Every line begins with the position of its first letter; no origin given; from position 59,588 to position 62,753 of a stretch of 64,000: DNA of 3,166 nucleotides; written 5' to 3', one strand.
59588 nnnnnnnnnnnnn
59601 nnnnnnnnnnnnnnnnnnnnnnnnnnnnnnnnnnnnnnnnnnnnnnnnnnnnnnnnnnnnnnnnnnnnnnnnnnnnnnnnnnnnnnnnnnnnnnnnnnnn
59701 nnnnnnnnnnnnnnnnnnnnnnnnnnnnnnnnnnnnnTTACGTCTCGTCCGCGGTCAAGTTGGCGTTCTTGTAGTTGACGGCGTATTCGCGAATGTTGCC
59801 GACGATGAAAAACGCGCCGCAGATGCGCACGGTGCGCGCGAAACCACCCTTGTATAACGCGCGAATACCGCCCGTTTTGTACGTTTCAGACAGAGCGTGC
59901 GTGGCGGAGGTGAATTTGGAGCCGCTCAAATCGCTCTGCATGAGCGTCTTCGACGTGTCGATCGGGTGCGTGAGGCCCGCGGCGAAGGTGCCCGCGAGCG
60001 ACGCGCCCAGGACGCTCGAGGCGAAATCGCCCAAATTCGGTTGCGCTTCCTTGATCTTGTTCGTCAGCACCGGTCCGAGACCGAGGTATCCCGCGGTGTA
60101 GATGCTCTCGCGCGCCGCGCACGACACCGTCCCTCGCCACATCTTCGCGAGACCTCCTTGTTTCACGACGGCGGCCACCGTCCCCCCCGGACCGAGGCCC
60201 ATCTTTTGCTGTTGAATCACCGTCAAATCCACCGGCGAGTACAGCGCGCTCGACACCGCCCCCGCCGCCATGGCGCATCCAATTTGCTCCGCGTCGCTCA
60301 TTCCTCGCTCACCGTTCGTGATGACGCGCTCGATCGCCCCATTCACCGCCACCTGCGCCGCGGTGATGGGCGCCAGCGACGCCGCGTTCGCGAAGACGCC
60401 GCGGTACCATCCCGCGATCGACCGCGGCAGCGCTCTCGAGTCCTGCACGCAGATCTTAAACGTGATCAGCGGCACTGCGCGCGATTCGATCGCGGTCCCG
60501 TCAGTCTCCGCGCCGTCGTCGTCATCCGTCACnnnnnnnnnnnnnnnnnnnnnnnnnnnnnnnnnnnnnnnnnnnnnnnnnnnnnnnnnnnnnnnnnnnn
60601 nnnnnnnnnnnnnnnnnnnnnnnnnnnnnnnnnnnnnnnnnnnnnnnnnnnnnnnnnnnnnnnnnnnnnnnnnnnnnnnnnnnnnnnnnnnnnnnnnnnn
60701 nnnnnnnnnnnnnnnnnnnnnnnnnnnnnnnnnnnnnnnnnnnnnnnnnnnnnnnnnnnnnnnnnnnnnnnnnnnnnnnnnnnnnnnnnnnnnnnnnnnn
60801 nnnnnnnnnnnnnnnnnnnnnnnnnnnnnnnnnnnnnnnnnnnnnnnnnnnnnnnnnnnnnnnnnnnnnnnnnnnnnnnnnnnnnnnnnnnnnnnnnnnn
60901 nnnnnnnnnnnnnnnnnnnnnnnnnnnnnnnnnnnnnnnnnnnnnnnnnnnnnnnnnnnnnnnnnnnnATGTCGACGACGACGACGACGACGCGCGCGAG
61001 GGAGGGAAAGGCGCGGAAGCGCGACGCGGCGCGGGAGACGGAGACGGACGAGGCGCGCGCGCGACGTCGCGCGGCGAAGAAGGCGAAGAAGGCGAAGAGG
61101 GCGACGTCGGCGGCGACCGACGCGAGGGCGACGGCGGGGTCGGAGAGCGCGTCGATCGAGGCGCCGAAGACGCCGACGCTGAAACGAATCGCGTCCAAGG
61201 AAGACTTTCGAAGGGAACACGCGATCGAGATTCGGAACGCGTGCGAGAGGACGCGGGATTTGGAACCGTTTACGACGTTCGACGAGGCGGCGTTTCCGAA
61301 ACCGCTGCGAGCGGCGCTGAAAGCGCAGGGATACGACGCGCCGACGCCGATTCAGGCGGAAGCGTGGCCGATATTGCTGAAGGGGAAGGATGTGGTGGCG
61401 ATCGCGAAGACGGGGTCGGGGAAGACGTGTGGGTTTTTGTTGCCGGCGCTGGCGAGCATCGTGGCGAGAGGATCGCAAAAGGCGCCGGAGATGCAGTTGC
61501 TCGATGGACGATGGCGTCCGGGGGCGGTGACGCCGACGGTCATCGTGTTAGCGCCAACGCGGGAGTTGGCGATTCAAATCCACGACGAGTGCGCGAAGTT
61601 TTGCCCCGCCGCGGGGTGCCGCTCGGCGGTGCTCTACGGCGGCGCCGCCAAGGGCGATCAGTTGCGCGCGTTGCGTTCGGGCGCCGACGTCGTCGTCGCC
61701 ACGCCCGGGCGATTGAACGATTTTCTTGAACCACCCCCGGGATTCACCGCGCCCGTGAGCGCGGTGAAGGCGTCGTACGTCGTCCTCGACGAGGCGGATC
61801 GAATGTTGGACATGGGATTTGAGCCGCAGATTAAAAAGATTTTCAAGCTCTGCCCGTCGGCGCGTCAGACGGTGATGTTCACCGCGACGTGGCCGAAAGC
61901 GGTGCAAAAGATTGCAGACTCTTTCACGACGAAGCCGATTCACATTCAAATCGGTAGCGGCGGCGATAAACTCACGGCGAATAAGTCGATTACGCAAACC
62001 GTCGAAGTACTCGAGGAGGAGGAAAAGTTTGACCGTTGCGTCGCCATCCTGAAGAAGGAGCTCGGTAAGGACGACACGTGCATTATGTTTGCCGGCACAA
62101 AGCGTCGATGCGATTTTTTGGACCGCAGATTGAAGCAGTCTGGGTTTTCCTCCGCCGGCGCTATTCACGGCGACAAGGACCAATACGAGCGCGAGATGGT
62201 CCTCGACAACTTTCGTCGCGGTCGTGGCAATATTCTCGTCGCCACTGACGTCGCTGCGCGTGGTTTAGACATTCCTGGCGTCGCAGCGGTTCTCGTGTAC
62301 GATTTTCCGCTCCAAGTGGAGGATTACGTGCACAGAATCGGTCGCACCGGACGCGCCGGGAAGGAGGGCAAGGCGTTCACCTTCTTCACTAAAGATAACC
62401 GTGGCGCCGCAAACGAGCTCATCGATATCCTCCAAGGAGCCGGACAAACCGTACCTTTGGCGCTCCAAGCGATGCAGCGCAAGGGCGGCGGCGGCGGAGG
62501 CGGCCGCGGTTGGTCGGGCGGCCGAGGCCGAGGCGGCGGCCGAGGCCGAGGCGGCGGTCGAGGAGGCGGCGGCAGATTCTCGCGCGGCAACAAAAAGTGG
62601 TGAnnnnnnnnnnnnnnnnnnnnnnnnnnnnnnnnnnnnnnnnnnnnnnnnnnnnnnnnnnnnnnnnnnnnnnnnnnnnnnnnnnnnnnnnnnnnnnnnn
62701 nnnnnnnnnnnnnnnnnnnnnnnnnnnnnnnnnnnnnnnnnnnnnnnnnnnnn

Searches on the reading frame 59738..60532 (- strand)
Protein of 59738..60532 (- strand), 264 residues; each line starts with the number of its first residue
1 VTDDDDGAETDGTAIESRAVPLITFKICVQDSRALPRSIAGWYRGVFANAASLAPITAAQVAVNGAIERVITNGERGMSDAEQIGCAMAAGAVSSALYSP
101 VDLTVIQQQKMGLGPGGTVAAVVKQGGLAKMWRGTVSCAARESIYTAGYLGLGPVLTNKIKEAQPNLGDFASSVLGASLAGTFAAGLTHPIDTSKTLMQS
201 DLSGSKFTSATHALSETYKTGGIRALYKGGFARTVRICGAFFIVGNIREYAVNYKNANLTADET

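Call 38: find_encoding_contigs(protein=window:59738-60532:-, flank=1200, max_places=10)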
Protein window:59738-60532:- (264 aa): 25 contigs read that carry it; 10 places shown.
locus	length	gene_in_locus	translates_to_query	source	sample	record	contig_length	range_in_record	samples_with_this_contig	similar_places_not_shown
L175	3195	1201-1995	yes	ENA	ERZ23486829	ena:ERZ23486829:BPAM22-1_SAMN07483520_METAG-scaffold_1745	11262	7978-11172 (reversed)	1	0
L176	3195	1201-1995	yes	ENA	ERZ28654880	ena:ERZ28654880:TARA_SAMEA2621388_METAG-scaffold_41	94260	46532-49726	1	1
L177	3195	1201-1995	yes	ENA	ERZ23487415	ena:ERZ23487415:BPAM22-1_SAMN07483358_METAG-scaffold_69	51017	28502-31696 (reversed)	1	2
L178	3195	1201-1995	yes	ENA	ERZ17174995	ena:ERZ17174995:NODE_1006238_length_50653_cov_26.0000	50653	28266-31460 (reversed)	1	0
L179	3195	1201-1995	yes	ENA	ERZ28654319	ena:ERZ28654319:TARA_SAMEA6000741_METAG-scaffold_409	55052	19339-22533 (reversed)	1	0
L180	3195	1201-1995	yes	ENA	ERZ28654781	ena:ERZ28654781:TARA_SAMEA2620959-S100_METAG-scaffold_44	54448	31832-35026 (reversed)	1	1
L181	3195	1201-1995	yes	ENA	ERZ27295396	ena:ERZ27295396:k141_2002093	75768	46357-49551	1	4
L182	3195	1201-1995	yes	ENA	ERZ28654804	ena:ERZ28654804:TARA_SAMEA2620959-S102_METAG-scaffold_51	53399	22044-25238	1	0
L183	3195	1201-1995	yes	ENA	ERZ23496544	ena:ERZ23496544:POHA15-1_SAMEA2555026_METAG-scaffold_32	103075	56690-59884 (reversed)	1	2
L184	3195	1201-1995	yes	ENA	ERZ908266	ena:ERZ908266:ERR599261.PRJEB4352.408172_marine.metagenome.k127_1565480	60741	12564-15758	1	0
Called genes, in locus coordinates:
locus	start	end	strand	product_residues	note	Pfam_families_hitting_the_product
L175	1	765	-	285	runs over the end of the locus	?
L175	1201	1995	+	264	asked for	PF00153:Mito_carr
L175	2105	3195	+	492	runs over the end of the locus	PF24768:ARM_ARMC5 (faint)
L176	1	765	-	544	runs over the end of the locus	-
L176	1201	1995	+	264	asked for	PF00153:Mito_carr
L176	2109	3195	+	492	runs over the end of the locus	PF24768:ARM_ARMC5 (faint)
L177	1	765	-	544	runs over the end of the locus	-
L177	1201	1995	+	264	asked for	PF00153:Mito_carr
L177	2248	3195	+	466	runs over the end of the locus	PF24768:ARM_ARMC5 (faint)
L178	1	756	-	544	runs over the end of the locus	-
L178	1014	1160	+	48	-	-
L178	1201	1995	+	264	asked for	PF00153:Mito_carr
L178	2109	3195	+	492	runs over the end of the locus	PF24768:ARM_ARMC5 (faint)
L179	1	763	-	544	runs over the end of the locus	-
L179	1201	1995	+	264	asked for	PF00153:Mito_carr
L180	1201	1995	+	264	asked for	PF00153:Mito_carr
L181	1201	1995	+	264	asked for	PF00153:Mito_carr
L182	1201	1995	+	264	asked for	PF00153:Mito_carr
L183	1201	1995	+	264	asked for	PF00153:Mito_carr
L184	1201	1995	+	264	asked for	PF00153:Mito_carr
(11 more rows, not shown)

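Call 56: search_protein_families(library=pfam, proteins=[window:59738-60532:-], max_evalue=0.01)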
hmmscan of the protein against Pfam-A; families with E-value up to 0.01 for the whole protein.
window:59738-60532:- (264 aa): 1 family
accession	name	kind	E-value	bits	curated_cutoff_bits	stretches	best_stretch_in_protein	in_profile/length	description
PF00153.32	Mito_carr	-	1.6e-22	79.5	22.3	2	170-241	5-78/96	Mitochondrial carrier protein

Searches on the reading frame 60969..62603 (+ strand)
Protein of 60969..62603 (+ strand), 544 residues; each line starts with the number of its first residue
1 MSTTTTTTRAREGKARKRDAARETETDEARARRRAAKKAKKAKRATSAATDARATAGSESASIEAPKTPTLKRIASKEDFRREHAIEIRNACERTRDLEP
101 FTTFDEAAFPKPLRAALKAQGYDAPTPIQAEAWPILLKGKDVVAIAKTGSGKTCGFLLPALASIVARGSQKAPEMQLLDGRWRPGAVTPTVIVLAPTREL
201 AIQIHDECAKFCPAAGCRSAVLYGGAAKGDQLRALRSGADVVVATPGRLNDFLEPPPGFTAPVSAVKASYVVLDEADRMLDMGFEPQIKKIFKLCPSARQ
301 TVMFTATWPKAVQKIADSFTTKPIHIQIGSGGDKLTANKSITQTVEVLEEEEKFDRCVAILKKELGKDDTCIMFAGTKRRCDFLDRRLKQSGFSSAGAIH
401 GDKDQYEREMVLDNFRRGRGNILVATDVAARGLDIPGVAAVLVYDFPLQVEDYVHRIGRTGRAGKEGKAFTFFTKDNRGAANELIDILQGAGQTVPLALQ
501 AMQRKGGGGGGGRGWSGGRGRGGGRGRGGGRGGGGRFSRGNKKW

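Call 8: find_encoding_contigs(protein=window:60969-62603:+, flank=10000, max_places=6)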
Protein window:60969-62603:+ (544 aa): 24 contigs read that carry it; 6 places shown.
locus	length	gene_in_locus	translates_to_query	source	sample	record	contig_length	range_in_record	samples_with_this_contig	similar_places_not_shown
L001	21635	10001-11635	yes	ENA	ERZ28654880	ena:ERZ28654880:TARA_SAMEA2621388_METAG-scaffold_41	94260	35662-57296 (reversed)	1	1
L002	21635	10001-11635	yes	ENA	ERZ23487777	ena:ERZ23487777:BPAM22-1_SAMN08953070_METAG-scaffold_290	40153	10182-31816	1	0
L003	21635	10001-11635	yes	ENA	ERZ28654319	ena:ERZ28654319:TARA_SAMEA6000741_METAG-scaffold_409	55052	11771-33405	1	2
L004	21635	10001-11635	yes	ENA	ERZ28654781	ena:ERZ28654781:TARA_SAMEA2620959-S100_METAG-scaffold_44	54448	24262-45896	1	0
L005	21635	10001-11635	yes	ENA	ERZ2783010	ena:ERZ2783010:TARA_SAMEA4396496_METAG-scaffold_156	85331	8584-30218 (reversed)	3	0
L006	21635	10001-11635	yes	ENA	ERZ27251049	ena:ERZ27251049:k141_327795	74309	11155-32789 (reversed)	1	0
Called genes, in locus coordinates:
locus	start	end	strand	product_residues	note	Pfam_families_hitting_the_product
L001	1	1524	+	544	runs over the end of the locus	PF00285:Citrate_synt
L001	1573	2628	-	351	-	-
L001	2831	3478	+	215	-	PF01329:Pterin_4a (weak)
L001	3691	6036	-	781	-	PF13691:Lactamase_B_4 (weak), PF23023:Anti-Pycsar_Apyc1, PF12706:Lactamase_B_2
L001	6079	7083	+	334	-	PF00248:Aldo_ket_red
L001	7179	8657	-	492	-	PF24768:ARM_ARMC5 (faint)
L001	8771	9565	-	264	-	PF00153:Mito_carr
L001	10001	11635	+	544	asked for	-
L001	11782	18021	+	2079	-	PF00425:Chorismate_bind, PF02776:TPP_enzyme_N, PF16582:TPP_enzyme_M_2, PF00205:TPP_enzyme_M (faint), PF02775:TPP_enzyme_C (faint), PF13378:MR_MLE_C, PF00561:Abhydrolase_1, PF12697:Abhydrolase_6, +1 more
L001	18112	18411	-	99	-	-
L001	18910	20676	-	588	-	PF08216:CTNNBL, PF24768:ARM_ARMC5 (faint)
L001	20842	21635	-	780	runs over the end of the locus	PF03159:XRN_N, PF17846:XRN_M (weak)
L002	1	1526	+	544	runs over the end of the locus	PF00285:Citrate_synt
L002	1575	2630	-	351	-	-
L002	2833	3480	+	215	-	PF01329:Pterin_4a (weak)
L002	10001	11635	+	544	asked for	-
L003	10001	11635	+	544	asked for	-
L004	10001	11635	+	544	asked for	-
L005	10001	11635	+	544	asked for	-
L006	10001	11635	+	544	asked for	-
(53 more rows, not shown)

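Call 19: find_homologous_proteins(query=window:60969-62603:+, max_evalue=1e-80)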
Query window:60969-62603:+ (544 aa): 4020 proteins with E <= 1e-80 among 8000 candidates; the best 120 are listed.
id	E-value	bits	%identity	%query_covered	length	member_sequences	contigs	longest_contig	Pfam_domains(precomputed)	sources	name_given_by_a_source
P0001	0.0e+0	1118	96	97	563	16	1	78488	PF00270.36,PF00271.38,PF04851.22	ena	-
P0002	3.1e-296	1001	91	81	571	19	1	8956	PF00270.36,PF00271.38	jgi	-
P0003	1.2e-294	996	91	82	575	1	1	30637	PF00270.36,PF00271.38,PF04851.22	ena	-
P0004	6.1e-285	964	93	82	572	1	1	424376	PF00270.36,PF00271.38,PF04851.22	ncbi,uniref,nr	ncbi:P-loop containing nucleoside triphosphate hydrolase protein [Ostreococcus tauri]|uniref:RNA hel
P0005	4.4e-284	961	89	83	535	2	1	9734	PF00270.36,PF00271.38,PF04851.22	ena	-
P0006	6.3e-284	961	90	81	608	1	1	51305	PF00270.36,PF00271.38,PF04851.22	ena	-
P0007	8.4e-284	960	90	81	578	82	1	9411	PF00270.36,PF00271.38,PF04851.22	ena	-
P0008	1.5e-274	930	86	80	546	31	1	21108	PF00270.36,PF00271.38,PF04851.22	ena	-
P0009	2.1e-273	926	84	85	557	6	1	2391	PF00270.36,PF00271.38,PF04851.22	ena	-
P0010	1.5e-249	847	81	81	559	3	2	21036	PF00270.36,PF00271.38,PF04851.22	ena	-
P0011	6.4e-221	753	95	64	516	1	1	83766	PF00270.36,PF04851.22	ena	-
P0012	3.3e-216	737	99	61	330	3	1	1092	PF00270.36,PF00271.38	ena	-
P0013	1.9e-205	702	69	78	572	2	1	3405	PF00270.36,PF00271.38,PF04851.22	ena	-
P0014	2.0e-203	695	69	80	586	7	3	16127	PF00270.36,PF00271.38,PF04851.22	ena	-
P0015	2.4e-203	695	68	78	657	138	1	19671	PF00270.36,PF00271.38,PF04851.22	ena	-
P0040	1.5e-168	580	64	75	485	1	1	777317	PF00270.36,PF00271.38,PF04851.22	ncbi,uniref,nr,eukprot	ncbi:uncharacterized protein MICPUCDRAFT_46013 [Micromonas pusilla CCMP1545]|uniref:RNA helicase n=1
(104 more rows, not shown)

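Call 21: find_encoding_contigs(protein=P0004, flank=10000, max_places=1)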
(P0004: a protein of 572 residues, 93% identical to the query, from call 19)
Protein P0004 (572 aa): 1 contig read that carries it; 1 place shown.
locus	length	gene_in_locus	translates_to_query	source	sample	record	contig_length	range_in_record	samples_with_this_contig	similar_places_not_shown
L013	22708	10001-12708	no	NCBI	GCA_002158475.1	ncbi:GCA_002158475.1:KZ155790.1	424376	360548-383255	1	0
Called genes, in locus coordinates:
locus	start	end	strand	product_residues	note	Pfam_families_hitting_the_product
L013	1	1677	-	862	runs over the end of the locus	PF00350:Dynamin_N, PF01926:MMR_HSR1 (faint)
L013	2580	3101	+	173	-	PF01329:Pterin_4a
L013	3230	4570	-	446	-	PF23023:Anti-Pycsar_Apyc1 (weak), PF12706:Lactamase_B_2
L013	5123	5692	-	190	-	PF13691:Lactamase_B_4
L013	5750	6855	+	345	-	PF00248:Aldo_ket_red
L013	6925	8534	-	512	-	-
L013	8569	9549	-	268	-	PF00153:Mito_carr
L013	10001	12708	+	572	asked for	PF04851:ResIII (weak), PF00270:DEAD, PF00271:Helicase_C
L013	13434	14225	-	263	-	-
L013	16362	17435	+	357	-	-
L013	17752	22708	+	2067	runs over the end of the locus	PF00425:Chorismate_bind, PF02776:TPP_enzyme_N, PF16582:TPP_enzyme_M_2, PF00205:TPP_enzyme_M (weak), PF21508:MenC_N (weak), PF13378:MR_MLE_C, PF00561:Abhydrolase_1, PF12697:Abhydrolase_6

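Call 22: find_encoding_contigs(protein=P0001, flank=10000, max_places=1)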
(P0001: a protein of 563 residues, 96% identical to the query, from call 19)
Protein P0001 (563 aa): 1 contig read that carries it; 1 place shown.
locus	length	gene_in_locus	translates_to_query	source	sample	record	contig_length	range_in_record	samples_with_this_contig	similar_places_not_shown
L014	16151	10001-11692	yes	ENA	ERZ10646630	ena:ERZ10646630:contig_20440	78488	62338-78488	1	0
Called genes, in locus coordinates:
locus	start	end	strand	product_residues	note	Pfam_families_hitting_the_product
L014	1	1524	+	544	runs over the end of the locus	PF00285:Citrate_synt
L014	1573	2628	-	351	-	-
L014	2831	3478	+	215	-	PF01329:Pterin_4a (weak)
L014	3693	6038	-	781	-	PF13691:Lactamase_B_4 (weak), PF23023:Anti-Pycsar_Apyc1, PF12706:Lactamase_B_2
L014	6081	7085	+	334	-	PF00248:Aldo_ket_red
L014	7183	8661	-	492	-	PF24768:ARM_ARMC5 (faint)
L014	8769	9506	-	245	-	PF00153:Mito_carr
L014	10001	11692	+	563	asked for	PF04851:ResIII (faint), PF00270:DEAD, PF00271:Helicase_C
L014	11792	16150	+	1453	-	?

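Call 23: find_encoding_contigs(protein=P0006, flank=10000, max_places=1)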
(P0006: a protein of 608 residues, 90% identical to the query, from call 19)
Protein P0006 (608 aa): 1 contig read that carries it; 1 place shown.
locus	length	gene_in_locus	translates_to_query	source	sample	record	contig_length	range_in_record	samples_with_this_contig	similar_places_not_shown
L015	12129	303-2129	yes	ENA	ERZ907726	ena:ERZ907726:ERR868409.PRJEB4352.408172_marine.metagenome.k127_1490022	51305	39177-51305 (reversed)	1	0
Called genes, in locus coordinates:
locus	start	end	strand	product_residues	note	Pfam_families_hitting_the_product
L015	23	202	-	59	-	-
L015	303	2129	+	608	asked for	PF00270:DEAD, PF04851:ResIII (faint), PF00271:Helicase_C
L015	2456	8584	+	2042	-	PF00425:Chorismate_bind, PF02776:TPP_enzyme_N, PF00205:TPP_enzyme_M (weak), PF16582:TPP_enzyme_M_2, PF02775:TPP_enzyme_C (weak), PF13378:MR_MLE_C, PF00561:Abhydrolase_1, PF12697:Abhydrolase_6, +1 more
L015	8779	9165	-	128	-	-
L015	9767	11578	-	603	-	PF08216:CTNNBL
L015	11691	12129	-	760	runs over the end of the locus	PF03159:XRN_N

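Call 26: list_cluster_members(proteins=[window:60969-62603:+, window:10049-13000:+, window:25823-27406:+])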
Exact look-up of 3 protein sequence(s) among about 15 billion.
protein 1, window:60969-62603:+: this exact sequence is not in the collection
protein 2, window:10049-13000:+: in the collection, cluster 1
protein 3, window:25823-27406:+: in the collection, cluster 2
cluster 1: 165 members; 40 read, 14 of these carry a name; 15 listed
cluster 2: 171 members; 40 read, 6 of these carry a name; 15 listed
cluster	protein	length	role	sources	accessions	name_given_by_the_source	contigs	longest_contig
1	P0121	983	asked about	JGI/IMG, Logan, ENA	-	hypothetical protein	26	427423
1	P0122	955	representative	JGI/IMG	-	-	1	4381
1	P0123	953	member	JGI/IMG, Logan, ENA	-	hypothetical protein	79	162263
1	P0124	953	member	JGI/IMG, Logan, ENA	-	hypothetical protein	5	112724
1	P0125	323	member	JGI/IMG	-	hypothetical protein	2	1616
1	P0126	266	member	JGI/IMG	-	hypothetical protein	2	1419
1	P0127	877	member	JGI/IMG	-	hypothetical protein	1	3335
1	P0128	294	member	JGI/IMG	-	hypothetical protein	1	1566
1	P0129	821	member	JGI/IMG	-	hypothetical protein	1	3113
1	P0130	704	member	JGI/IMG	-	hypothetical protein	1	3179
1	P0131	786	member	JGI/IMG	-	hypothetical protein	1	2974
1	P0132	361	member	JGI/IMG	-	hypothetical protein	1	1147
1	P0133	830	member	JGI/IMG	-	hypothetical protein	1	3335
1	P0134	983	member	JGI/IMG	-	hypothetical protein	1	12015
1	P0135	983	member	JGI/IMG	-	hypothetical protein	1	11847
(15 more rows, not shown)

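Call 42: find_encoding_contigs(protein=P0003, flank=2500, max_places=1)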
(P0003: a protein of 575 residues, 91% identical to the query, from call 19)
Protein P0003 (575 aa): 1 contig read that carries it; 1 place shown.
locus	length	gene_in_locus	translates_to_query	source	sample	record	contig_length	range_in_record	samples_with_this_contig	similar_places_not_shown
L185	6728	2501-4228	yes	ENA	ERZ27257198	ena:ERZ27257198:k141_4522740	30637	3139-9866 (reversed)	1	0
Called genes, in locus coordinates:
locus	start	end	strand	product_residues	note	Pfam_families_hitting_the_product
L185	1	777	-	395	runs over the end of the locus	-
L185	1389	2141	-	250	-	PF00153:Mito_carr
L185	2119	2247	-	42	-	-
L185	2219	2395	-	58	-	-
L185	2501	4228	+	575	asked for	PF00270:DEAD, PF04851:ResIII (weak), PF00271:Helicase_C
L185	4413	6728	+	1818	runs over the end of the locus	?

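Call 43: find_encoding_contigs(protein=P0008, flank=2500, max_places=1)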
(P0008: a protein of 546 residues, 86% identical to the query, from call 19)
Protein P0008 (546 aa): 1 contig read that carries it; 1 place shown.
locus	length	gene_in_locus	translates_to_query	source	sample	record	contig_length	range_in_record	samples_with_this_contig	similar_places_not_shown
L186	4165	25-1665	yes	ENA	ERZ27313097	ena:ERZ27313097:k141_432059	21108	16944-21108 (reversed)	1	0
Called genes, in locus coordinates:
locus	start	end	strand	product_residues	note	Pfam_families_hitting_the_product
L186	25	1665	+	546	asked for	PF04851:ResIII (weak), PF00270:DEAD, PF00271:Helicase_C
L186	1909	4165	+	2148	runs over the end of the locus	PF00425:Chorismate_bind, PF02776:TPP_enzyme_N, PF16582:TPP_enzyme_M_2, PF21508:MenC_N, PF13378:MR_MLE_C, PF00561:Abhydrolase_1, PF00975:Thioesterase (faint), PF12697:Abhydrolase_6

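Call 44: find_encoding_contigs(protein=P0010, flank=2500, max_places=1)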
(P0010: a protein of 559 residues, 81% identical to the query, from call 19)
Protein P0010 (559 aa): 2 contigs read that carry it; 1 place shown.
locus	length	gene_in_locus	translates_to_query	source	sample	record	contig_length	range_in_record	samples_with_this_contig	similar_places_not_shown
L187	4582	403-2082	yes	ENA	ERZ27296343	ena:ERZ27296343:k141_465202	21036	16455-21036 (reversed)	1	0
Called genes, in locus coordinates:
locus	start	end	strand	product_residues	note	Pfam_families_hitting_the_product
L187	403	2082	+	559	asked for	PF04851:ResIII (weak), PF00270:DEAD, PF00271:Helicase_C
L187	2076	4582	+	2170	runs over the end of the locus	PF00425:Chorismate_bind, PF02776:TPP_enzyme_N, PF16582:TPP_enzyme_M_2, PF21508:MenC_N, PF13378:MR_MLE_C, PF00561:Abhydrolase_1, PF12697:Abhydrolase_6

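Call 56: search_protein_families(library=pfam, proteins=[window:60969-62603:+], max_evalue=0.01)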
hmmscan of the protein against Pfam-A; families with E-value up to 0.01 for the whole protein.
window:60969-62603:+ (544 aa): 3 families
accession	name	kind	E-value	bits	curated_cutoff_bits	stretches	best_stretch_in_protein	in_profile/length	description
PF00270.35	DEAD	-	2.4e-45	154.7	26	1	126-314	1-166/167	DEAD/DEAH box helicase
PF00271.37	Helicase_C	-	3e-28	98.7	23.5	1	353-464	2-110/110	Helicase conserved C-terminal domain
PF04851.21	ResIII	-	1.2e-05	25.8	22.5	1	138-308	22-162/164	Type III restriction enzyme, res subunit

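Call 59: find_encoding_contigs(protein=P0040, flank=2000, max_places=1)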
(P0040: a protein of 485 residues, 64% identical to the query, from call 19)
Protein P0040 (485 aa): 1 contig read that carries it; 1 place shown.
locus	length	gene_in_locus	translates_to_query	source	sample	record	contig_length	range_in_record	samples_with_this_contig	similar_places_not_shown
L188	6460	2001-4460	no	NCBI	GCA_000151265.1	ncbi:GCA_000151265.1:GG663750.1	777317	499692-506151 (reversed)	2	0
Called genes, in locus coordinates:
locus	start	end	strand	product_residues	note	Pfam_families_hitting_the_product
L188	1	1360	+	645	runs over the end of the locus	-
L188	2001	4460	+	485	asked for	PF00270:DEAD, PF04851:ResIII (weak), PF00271:Helicase_C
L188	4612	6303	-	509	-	-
